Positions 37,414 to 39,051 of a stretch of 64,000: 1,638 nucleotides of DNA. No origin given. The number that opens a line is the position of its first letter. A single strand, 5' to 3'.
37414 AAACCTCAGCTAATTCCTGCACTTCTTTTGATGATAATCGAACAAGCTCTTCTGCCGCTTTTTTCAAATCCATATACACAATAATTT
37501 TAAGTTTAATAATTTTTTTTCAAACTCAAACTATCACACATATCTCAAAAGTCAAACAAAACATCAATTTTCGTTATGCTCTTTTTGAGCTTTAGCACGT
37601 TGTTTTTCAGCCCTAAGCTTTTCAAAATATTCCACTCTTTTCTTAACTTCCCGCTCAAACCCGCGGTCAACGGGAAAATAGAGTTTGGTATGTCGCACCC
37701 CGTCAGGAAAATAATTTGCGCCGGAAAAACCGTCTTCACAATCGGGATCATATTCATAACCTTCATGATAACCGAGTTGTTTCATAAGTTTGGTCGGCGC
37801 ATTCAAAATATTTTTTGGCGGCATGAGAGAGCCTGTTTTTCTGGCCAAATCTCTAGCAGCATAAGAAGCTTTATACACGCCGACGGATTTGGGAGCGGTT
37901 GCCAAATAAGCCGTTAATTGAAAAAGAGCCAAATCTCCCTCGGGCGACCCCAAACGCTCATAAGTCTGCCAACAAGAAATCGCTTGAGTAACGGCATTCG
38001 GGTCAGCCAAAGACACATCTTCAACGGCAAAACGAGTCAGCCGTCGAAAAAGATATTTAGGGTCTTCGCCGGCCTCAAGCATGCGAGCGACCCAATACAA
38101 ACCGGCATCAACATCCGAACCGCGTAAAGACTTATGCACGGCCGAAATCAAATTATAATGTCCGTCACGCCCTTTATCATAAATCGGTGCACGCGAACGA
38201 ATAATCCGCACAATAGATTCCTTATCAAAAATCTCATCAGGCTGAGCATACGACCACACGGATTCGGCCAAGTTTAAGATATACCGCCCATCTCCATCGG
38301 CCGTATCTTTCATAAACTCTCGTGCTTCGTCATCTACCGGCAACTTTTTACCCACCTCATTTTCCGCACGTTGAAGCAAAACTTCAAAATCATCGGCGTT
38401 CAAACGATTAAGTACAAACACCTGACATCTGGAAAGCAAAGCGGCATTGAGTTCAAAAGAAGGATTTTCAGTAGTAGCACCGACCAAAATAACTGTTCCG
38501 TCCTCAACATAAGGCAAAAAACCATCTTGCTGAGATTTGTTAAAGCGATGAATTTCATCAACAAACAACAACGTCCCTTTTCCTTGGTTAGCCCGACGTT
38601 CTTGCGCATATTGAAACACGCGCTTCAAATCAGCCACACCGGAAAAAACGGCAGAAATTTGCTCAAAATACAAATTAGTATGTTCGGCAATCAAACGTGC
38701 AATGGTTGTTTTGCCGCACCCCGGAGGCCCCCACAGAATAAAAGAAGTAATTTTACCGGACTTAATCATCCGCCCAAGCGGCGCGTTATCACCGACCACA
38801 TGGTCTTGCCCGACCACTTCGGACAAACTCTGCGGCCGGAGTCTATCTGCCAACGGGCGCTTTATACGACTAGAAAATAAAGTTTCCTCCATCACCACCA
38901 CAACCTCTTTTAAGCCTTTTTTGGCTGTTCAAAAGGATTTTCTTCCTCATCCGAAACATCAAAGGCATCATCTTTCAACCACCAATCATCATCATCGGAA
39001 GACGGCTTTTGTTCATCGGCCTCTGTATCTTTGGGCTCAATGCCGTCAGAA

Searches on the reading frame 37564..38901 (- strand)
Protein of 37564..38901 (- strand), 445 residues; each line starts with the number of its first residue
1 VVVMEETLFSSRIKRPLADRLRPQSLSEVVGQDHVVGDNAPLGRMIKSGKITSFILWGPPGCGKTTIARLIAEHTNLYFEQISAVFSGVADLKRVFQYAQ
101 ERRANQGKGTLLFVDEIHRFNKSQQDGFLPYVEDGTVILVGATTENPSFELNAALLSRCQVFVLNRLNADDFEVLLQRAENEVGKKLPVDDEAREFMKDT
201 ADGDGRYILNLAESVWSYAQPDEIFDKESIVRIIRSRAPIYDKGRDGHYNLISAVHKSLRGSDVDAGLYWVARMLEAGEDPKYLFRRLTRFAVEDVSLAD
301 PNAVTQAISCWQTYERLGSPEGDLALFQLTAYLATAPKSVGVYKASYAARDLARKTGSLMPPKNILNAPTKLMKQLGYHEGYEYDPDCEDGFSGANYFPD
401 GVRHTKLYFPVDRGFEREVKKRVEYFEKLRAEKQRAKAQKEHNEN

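Call 3: search_protein_families(library=pfam, proteins=[window:37564-38901:-], max_evalue=0.1)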
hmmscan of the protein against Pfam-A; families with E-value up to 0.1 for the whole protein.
window:37564-38901:- (445 aa): 30 families (the best 25 are shown)
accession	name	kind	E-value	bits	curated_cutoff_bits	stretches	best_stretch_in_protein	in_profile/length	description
PF12002.13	MgsA_C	-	2.4e-57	193.9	27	1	261-425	1-165/167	MgsA AAA+ ATPase C terminal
PF16193.11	AAA_assoc_2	-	1.5e-18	67.3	34.3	1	185-260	3-81/81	AAA C-terminal domain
PF00004.35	AAA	-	8.5e-16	59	21.2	1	55-164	2-128/131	ATPase family associated with various cellular activities (AAA)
PF05496.18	RuvB_N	-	3.9e-12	46.7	27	1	21-148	1-125/159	Holliday junction DNA helicase RuvB P-loop domain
PF07728.20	AAA_5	-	2.9e-07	31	22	1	54-145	2-103/139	AAA domain (dynein-related subfamily)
PF13173.12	AAA_14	-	1.4e-05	25.5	27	1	54-170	5-126/129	AAA domain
PF13191.12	AAA_16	-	6.9e-05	23.8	32.6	1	45-74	18-47/167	AAA ATPase domain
PF14532.12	Sigma54_activ_2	-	7.5e-05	23.4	25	1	55-135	25-96/138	Sigma-54 interaction domain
PF13238.12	AAA_18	-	8.6e-05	23.4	29.4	1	56-153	3-90/128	AAA domain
PF00158.32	Sigma54_activat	-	0.0001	22.5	20.2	1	105-146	90-131/168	Sigma-54 interaction domain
PF13245.12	AAA_19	-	0.00024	21.7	25.1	1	53-81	13-41/134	AAA domain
PF13401.12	AAA_22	-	0.00058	20.6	27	1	54-75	8-29/130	AAA domain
PF01078.27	Mg_chelatase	-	0.001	19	20.3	0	53-71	24-42/207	Magnesium chelatase, subunit ChlI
PF13604.12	AAA_30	-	0.0011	19.2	27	0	54-75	21-42/191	AAA domain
PF13207.12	AAA_17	-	0.0017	19.1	27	1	58-89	2-33/136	AAA domain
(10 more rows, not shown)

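Call 81: search_protein_families(library=padloc, proteins=[window:37564-38901:-], max_evalue=0.01)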
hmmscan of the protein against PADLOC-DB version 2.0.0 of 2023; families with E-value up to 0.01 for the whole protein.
window:37564-38901:- (445 aa): 12 families
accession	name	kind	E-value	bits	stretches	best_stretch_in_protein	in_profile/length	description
PDLC02196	IetA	-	8.6e-08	30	1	52-122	123-194/374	-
PDLC02195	IetA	-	5.1e-05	20.7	1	52-77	138-163/395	-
PDLC00915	TRIP13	-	8.9e-05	20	1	55-82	67-94/302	TRIP13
PDLC04232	IetA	-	0.0001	19.9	1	54-126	119-192/330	-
PDLC04140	mad8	-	0.0015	16.1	0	55-73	31-49/314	mads_8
PDLC02911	VakA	-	0.0017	17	1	56-96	7-42/163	-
PDLC01994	RtcR_PspF1--CARF_AAA_HTH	-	0.002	15.3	1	106-169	248-311/468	-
PDLC04606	PDC-M37B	-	0.0038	14.4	1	46-74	169-197/390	-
PDLC04787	PDC-S01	-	0.004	14.1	1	55-121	31-105/412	-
PDLC00290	PtuA1|PtuA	-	0.0047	14.3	1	55-150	27-115/414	AAA ATPase domain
PDLC04791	PDC-S01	-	0.0056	13.4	1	53-121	21-93/395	-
PDLC03838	DolB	-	0.0094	13.2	0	26-76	138-191/375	-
